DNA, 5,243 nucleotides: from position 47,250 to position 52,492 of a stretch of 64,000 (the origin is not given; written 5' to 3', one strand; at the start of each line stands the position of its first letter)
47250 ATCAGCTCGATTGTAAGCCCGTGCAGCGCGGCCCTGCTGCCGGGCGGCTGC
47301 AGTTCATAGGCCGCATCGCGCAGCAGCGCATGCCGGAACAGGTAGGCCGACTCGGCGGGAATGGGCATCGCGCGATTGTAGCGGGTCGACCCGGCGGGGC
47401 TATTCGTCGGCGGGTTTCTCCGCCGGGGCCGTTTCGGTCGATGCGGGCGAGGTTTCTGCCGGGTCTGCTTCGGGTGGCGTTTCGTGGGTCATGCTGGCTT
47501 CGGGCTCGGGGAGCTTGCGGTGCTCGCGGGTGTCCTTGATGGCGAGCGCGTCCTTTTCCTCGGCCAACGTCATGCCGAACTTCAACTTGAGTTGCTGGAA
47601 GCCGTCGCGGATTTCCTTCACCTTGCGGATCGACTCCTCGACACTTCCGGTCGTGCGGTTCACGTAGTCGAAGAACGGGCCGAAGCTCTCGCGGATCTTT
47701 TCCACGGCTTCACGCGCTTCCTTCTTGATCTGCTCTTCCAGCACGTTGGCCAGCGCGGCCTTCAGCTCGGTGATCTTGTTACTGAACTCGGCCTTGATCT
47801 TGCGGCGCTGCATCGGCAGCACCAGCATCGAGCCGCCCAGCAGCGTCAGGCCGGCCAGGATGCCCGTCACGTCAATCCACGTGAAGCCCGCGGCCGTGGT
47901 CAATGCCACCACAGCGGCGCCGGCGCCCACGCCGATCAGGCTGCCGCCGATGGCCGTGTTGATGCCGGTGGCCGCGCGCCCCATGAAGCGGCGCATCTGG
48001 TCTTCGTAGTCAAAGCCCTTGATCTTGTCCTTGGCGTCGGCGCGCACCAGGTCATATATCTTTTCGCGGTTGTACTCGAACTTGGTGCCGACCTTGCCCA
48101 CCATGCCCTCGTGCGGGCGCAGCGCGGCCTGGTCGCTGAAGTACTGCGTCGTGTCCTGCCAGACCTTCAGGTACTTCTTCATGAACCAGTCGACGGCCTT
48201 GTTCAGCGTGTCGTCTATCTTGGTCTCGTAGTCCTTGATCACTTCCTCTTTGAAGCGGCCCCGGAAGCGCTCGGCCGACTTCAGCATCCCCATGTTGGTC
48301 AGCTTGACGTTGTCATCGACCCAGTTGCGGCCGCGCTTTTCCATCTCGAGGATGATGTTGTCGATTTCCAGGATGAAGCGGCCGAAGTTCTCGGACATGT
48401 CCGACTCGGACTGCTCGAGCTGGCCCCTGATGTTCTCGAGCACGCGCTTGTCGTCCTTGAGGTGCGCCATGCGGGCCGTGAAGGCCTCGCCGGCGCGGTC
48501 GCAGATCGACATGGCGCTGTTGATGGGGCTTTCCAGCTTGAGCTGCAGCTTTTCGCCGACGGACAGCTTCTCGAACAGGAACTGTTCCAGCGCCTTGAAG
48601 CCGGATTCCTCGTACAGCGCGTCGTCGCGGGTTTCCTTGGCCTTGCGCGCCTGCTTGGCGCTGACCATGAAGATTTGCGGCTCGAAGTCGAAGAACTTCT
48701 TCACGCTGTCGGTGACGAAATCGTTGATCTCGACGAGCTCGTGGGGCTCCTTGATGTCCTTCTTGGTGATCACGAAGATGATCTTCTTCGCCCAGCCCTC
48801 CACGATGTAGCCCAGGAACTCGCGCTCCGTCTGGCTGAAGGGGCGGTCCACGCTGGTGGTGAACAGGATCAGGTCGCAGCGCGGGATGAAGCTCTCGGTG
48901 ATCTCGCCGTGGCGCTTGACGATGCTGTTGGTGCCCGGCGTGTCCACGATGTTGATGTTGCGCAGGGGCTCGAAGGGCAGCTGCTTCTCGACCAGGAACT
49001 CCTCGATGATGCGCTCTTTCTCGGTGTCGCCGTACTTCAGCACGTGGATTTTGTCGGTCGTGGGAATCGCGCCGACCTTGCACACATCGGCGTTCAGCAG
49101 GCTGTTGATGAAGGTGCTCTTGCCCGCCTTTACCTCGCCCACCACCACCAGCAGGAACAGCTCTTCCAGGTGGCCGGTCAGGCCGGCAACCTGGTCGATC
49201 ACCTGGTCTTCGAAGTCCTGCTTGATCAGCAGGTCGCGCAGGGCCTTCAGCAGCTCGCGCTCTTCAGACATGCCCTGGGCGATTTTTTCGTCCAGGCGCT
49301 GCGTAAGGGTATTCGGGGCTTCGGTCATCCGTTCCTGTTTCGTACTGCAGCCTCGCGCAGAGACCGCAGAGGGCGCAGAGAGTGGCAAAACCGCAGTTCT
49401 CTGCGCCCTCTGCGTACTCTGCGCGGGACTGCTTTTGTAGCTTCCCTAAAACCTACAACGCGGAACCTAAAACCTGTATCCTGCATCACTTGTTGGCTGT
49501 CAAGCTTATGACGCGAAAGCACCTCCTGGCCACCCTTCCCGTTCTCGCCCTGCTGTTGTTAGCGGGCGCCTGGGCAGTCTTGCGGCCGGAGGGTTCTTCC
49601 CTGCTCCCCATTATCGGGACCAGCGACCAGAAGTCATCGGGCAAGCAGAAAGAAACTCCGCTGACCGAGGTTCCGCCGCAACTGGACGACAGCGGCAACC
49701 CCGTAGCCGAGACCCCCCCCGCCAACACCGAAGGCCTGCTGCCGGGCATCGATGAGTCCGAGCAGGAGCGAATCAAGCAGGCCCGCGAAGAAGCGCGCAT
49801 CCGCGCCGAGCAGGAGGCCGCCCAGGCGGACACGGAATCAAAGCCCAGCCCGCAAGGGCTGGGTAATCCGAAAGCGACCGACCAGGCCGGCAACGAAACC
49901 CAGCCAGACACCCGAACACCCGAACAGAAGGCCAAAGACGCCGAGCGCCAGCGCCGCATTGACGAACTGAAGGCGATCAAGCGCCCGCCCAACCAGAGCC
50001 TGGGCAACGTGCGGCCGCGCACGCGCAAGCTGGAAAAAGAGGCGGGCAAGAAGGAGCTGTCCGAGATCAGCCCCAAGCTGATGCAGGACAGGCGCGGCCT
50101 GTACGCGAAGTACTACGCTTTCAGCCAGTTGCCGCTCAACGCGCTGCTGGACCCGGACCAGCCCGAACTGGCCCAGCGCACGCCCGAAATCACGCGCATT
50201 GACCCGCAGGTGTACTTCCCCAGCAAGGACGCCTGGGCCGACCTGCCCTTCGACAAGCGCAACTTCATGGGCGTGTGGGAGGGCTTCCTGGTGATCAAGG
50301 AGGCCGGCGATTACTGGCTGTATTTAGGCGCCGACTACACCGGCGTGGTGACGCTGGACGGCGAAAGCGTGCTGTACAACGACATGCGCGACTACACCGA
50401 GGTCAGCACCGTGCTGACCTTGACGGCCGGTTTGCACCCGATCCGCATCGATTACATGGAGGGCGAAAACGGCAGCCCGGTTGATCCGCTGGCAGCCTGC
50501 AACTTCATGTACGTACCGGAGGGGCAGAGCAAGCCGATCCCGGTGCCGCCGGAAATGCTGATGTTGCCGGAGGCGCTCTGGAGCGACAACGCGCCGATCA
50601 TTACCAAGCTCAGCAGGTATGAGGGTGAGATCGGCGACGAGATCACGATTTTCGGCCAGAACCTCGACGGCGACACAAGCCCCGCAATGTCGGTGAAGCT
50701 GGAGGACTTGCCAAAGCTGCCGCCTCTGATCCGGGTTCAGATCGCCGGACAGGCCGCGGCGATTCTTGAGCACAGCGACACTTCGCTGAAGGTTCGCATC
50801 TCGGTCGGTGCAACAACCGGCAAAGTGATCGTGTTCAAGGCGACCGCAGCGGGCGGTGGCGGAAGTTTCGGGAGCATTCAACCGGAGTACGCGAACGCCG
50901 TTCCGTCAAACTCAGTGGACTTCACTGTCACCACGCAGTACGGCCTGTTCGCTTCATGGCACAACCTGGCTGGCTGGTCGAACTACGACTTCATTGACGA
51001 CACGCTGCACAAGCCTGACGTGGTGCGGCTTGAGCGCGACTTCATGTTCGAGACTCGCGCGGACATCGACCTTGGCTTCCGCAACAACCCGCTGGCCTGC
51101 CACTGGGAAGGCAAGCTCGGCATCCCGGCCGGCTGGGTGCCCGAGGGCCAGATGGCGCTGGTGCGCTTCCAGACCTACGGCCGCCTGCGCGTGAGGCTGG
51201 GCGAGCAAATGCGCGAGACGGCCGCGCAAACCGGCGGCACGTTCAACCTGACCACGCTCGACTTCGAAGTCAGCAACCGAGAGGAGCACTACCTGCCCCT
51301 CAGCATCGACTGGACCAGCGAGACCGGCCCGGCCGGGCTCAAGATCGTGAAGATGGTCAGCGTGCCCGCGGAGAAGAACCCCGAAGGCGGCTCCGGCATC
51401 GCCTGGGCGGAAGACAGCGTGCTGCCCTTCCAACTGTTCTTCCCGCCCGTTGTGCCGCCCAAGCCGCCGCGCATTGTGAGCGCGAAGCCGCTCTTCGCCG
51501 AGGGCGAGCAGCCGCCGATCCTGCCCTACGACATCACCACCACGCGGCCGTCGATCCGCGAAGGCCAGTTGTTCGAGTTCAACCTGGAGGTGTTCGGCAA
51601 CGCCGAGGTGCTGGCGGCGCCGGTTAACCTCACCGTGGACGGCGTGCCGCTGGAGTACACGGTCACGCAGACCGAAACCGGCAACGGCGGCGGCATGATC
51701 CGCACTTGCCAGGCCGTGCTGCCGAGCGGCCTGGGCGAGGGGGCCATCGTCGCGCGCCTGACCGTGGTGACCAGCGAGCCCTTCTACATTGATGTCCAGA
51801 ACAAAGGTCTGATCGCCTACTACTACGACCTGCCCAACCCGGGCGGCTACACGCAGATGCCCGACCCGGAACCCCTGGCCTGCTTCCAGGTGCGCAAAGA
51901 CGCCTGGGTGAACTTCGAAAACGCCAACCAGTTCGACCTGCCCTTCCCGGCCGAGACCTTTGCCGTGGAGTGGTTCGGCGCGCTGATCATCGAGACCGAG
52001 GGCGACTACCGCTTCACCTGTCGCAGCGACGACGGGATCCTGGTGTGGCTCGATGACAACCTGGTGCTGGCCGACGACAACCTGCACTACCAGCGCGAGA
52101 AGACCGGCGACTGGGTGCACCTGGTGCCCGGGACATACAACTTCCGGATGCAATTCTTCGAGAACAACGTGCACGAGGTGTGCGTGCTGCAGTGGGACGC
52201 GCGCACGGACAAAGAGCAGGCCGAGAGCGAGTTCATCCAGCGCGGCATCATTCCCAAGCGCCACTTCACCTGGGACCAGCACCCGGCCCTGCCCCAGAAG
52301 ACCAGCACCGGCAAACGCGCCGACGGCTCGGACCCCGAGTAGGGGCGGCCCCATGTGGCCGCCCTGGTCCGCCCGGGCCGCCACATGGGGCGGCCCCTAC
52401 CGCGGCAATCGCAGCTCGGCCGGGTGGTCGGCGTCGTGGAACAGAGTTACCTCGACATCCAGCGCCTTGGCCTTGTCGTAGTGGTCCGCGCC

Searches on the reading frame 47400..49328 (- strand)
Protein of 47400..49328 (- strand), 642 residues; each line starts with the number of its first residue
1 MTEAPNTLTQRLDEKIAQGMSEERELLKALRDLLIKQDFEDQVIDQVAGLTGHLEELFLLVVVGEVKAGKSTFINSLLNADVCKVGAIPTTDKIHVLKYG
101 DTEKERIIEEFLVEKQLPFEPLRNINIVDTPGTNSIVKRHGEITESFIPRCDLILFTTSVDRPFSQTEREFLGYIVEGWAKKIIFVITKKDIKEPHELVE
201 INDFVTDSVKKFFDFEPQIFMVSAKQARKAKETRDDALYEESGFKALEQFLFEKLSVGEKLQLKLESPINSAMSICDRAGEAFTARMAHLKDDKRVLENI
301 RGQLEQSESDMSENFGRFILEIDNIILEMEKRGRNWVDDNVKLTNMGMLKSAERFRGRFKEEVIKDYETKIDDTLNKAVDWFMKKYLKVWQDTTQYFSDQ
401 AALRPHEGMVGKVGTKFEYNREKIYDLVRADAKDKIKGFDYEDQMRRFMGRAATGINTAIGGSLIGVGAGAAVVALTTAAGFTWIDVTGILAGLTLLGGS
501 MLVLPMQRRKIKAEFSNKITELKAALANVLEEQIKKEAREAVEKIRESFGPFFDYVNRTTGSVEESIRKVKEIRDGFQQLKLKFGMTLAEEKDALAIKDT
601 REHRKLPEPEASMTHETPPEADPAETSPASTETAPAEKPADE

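Call 75: search_protein_families(library=pfam, proteins=[window:47400-49328:-])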
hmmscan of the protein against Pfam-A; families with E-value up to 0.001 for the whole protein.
window:47400-49328:- (642 aa): 7 families
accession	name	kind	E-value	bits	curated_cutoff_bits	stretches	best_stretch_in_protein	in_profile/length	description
PF00350.29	Dynamin_N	-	6.3e-24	85.3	27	2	60-106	1-47/168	Dynamin family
PF01926.29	MMR_HSR1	-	1.2e-12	48.4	21.9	1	61-189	3-113/113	50S ribosome-binding GTPase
PF00009.33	GTP_EFTU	-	1.3e-08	35.1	26.5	1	59-231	5-176/188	Elongation factor Tu GTP binding domain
PF04548.22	AIG1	-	6.4e-06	26.1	27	1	60-212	3-145/212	AIG1 family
PF03193.22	RsgA_GTPase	-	3.6e-05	24.1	30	0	45-91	95-140/174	RsgA GTPase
PF00735.24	Septin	-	6.4e-05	22.8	26.2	1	58-133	5-72/280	Septin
PF04344.18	CheZ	-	0.00045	20.6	30.7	0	6-67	94-158/203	Chemotaxis phosphatase, CheZ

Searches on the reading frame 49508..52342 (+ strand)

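Call 75: search_protein_families(library=pfam, proteins=[window:49508-52342:+])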
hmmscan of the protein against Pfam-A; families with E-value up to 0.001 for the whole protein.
window:49508-52342:+ (944 aa): 2 families
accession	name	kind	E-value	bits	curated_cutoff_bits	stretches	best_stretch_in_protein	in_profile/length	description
PF07691.17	PA14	-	2.5e-20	73.2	24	2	808-888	36-123/147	PA14 domain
PF01833.30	TIG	-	5.1e-05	23.6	20.9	1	363-446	1-72/84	IPT/TIG domain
